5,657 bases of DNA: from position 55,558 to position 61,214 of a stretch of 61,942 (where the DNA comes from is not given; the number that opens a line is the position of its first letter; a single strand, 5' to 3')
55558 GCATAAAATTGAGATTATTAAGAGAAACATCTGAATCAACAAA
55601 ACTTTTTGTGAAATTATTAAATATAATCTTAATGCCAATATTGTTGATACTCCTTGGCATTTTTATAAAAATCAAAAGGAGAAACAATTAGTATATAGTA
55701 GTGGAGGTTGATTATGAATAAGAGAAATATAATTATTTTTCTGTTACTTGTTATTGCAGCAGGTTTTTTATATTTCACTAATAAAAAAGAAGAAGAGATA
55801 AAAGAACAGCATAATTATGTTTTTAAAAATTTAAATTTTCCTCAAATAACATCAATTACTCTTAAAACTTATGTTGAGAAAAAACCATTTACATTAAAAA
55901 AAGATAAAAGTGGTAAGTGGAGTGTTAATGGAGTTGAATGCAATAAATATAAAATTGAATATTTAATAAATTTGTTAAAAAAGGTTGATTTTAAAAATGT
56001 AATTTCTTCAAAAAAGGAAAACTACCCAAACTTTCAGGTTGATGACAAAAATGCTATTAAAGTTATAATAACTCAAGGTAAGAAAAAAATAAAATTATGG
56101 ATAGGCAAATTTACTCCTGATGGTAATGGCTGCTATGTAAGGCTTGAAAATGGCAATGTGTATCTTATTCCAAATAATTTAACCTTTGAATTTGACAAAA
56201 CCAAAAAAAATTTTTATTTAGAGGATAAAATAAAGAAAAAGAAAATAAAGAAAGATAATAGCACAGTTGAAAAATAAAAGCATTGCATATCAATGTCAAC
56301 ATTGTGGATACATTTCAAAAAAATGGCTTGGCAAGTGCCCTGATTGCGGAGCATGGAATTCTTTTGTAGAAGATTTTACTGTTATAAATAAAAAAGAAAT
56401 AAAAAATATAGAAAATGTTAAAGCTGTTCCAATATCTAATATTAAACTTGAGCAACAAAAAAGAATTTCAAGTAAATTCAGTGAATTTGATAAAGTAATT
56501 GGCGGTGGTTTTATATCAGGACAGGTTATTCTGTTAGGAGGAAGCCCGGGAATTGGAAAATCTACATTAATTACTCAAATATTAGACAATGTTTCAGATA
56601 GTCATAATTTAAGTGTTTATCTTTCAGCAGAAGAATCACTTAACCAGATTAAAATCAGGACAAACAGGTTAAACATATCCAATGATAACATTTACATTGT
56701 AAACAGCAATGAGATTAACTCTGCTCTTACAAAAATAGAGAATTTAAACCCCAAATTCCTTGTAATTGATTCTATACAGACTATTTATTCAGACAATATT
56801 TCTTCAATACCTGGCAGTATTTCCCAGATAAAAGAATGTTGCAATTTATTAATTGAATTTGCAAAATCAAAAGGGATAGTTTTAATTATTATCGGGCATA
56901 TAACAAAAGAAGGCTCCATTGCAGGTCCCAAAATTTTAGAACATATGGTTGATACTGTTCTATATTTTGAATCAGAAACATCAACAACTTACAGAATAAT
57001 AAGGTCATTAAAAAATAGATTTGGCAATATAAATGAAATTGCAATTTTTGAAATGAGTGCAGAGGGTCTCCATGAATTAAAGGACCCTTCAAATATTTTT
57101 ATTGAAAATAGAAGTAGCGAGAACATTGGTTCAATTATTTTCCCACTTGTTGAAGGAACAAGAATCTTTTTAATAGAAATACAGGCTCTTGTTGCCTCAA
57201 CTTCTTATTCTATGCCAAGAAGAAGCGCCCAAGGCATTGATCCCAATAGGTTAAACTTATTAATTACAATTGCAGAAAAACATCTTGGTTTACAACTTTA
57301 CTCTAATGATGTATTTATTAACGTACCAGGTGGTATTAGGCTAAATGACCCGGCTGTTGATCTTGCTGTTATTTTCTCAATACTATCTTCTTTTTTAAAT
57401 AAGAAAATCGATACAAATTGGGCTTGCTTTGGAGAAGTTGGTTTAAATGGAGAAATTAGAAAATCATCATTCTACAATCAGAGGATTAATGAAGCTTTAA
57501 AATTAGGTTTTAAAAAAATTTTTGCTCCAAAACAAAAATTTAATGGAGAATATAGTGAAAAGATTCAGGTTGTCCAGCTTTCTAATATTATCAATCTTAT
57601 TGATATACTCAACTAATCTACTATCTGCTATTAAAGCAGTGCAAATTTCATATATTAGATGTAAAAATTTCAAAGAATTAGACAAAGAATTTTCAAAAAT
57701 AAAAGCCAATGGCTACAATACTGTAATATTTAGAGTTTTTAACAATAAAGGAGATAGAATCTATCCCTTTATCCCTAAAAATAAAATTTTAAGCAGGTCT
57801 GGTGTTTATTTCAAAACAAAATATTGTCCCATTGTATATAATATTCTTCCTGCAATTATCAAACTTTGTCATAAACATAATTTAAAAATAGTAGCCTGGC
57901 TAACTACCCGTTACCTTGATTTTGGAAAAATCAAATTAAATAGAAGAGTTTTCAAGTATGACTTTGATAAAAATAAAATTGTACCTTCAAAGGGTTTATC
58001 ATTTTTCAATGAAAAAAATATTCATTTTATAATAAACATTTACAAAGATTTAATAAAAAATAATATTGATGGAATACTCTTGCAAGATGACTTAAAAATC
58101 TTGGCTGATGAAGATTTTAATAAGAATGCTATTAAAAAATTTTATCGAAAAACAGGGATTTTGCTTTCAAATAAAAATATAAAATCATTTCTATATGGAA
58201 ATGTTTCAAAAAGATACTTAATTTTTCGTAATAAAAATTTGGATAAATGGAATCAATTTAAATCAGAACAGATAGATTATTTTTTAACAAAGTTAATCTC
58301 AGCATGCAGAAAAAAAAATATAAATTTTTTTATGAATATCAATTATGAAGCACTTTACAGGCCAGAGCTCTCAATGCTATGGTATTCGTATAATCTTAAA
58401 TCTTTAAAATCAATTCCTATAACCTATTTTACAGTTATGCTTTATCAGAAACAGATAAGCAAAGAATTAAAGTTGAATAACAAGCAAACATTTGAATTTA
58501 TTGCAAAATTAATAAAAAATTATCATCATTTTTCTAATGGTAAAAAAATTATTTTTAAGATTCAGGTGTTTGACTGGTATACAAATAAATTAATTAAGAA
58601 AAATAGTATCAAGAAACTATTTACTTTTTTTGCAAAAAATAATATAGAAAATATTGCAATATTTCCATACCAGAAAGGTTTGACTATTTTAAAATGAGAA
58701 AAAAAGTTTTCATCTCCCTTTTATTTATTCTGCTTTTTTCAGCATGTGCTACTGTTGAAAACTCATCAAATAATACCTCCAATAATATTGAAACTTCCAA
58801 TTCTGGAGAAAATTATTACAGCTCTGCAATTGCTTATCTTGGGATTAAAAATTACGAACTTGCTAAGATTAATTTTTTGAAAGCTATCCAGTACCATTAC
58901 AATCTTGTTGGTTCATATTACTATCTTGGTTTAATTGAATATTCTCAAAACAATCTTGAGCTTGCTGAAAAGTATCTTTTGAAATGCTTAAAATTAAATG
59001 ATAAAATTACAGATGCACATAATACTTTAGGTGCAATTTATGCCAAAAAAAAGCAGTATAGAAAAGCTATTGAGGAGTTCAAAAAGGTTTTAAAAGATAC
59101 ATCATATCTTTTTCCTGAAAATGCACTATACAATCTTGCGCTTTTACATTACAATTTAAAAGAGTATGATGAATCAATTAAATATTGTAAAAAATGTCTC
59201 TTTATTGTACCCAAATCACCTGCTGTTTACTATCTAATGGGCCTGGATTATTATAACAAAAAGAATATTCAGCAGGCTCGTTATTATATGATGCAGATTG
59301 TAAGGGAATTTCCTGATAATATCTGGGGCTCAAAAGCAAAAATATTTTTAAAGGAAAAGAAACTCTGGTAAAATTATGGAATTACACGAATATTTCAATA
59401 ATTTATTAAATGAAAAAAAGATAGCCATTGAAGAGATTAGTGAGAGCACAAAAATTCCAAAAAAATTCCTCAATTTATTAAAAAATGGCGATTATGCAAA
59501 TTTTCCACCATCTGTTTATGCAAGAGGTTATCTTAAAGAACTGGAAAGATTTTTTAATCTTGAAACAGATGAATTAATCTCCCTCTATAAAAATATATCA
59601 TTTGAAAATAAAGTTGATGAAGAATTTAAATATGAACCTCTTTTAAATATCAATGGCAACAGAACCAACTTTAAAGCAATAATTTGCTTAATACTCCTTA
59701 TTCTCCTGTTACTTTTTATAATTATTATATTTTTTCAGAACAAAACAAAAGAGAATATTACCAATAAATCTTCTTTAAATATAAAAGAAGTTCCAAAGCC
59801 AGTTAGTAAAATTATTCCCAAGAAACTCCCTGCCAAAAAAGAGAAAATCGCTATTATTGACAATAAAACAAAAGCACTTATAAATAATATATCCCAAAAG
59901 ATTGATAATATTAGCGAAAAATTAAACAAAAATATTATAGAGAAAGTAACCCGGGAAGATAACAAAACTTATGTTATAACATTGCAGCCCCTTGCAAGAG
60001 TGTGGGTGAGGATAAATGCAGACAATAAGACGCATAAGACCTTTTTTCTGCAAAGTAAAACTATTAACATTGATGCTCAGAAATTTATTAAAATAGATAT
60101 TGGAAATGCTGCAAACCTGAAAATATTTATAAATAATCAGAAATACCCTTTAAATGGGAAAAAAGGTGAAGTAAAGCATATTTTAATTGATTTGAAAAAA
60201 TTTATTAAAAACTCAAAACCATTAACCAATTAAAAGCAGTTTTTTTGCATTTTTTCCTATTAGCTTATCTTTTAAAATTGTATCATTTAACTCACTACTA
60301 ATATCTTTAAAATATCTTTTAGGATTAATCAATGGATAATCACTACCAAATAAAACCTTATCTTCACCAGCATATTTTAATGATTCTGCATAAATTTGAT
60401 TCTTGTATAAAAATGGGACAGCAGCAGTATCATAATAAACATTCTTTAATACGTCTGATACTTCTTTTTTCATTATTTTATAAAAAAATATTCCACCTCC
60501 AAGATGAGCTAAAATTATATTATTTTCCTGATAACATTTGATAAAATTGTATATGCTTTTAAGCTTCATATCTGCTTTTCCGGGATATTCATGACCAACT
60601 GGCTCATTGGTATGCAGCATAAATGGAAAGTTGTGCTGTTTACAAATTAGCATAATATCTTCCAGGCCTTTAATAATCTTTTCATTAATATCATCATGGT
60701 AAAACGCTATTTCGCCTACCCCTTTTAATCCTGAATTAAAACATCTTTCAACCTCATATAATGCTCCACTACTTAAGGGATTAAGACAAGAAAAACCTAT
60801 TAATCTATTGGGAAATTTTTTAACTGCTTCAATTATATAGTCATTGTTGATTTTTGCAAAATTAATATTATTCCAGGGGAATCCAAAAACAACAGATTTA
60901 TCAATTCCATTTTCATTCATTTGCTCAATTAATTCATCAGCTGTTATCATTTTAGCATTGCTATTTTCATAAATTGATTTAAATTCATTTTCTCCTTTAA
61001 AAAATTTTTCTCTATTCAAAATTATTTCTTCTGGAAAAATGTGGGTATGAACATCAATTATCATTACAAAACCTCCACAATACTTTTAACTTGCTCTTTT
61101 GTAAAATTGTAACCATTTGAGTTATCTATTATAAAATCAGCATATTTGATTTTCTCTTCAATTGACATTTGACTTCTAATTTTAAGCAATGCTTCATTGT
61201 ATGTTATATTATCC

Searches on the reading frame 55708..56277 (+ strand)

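Call 52: search_protein_families(library=pfam, proteins=[window:55708-56277:+], max_evalue=1e-8)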
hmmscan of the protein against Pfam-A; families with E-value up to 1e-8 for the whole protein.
window:55708-56277:+ (189 aa): 1 family
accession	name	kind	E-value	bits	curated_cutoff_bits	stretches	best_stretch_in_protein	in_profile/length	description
PF14238.11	DUF4340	-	1.8e-13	51.6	25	1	76-172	9-105/183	Domain of unknown function (DUF4340)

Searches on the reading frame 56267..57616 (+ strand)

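Call 53: search_protein_families(library=pfam, proteins=[window:56267-57616:+], max_evalue=1e-8)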
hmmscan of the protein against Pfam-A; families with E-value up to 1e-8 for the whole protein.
window:56267-57616:+ (449 aa): 2 families
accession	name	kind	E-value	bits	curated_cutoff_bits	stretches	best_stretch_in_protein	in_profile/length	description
PF06745.19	ATPase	-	1.8e-14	54.1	26.6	0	72-137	6-72/231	KaiC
PF18073.7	Zn_ribbon_LapB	-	1.7e-13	50.4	25.7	1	8-35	1-28/28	Rubredoxin metal binding domain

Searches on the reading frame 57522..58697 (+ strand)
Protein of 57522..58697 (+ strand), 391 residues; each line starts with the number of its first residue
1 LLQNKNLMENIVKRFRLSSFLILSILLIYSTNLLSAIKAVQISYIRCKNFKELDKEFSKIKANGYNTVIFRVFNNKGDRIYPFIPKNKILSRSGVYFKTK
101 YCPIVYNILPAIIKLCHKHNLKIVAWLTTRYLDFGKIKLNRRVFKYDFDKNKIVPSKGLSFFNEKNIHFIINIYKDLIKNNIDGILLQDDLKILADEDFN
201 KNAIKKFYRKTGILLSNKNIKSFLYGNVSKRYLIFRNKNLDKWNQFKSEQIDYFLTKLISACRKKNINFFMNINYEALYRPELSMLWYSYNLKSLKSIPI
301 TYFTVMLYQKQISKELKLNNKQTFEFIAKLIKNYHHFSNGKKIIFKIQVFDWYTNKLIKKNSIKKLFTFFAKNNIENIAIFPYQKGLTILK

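Call 53: search_protein_families(library=pfam, proteins=[window:57522-58697:+], max_evalue=1e-8)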
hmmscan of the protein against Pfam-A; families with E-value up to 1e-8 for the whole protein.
window:57522-58697:+ (391 aa): 1 family
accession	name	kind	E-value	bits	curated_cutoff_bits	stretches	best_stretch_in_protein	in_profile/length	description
PF14883.12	GHL13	-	1.5e-18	67.4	27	1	93-379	49-322/324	Hypothetical glycosyl hydrolase family 13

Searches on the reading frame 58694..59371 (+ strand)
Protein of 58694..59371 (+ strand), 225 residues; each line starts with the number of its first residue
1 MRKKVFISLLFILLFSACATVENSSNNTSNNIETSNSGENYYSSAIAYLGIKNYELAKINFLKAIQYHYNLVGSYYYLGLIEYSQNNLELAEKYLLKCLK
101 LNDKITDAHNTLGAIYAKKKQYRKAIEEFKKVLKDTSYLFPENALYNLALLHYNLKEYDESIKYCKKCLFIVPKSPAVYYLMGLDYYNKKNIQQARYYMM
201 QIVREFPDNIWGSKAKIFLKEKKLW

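Call 53: search_protein_families(library=pfam, proteins=[window:58694-59371:+], max_evalue=1e-8)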
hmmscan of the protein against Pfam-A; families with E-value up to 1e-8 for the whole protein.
window:58694-59371:+ (225 aa): 9 families
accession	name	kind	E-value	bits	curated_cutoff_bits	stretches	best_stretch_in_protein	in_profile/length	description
PF07719.23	TPR_2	-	3.2e-25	86.5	27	0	144-174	3-33/34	Tetratricopeptide repeat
PF00515.34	TPR_1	-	4.8e-19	67.8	27.8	0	143-173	2-32/34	Tetratricopeptide repeat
PF13181.12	TPR_8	-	2.8e-16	58.6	25.7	0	144-169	3-28/34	Tetratricopeptide repeat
PF13424.12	TPR_12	-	1.1e-11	45.2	30.1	0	75-133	6-72/77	Tetratricopeptide repeat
PF13174.12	TPR_6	-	3e-11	43.7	26.3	0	178-208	2-32/33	Tetratricopeptide repeat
PF13432.12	TPR_16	-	4.1e-11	43.5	32.7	0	116-176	7-65/65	Tetratricopeptide repeat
PF13428.12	TPR_14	-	3.9e-10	39.8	23.5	0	143-183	2-42/44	Tetratricopeptide repeat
PF13374.12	TPR_10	-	1.2e-09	38.3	27.5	0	144-169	4-29/42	Tetratricopeptide repeat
PF25063.1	ARM_TT21_C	-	3.6e-09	37.2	35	1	39-177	56-199/209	Tetratricopeptide repeat protein 21 C-terminal ARM domain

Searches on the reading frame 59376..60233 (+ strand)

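Call 53: search_protein_families(library=pfam, proteins=[window:59376-60233:+], max_evalue=1e-8)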
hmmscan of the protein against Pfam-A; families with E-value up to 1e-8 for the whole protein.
window:59376-60233:+ (285 aa): 1 family
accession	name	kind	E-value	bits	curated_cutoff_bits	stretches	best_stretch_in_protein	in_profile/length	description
PF13413.12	HTH_25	-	4e-11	43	24.6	1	13-66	8-61/62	Helix-turn-helix domain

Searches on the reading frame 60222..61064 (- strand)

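Call 53: search_protein_families(library=pfam, proteins=[window:60222-61064:-], max_evalue=1e-8)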
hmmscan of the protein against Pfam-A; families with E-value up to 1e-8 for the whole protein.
window:60222-61064:- (280 aa): 1 family
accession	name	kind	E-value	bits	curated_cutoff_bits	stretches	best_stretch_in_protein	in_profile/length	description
PF04909.20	Amidohydro_2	-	5.1e-18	66.3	26.4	1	3-277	1-287/289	Amidohydrolase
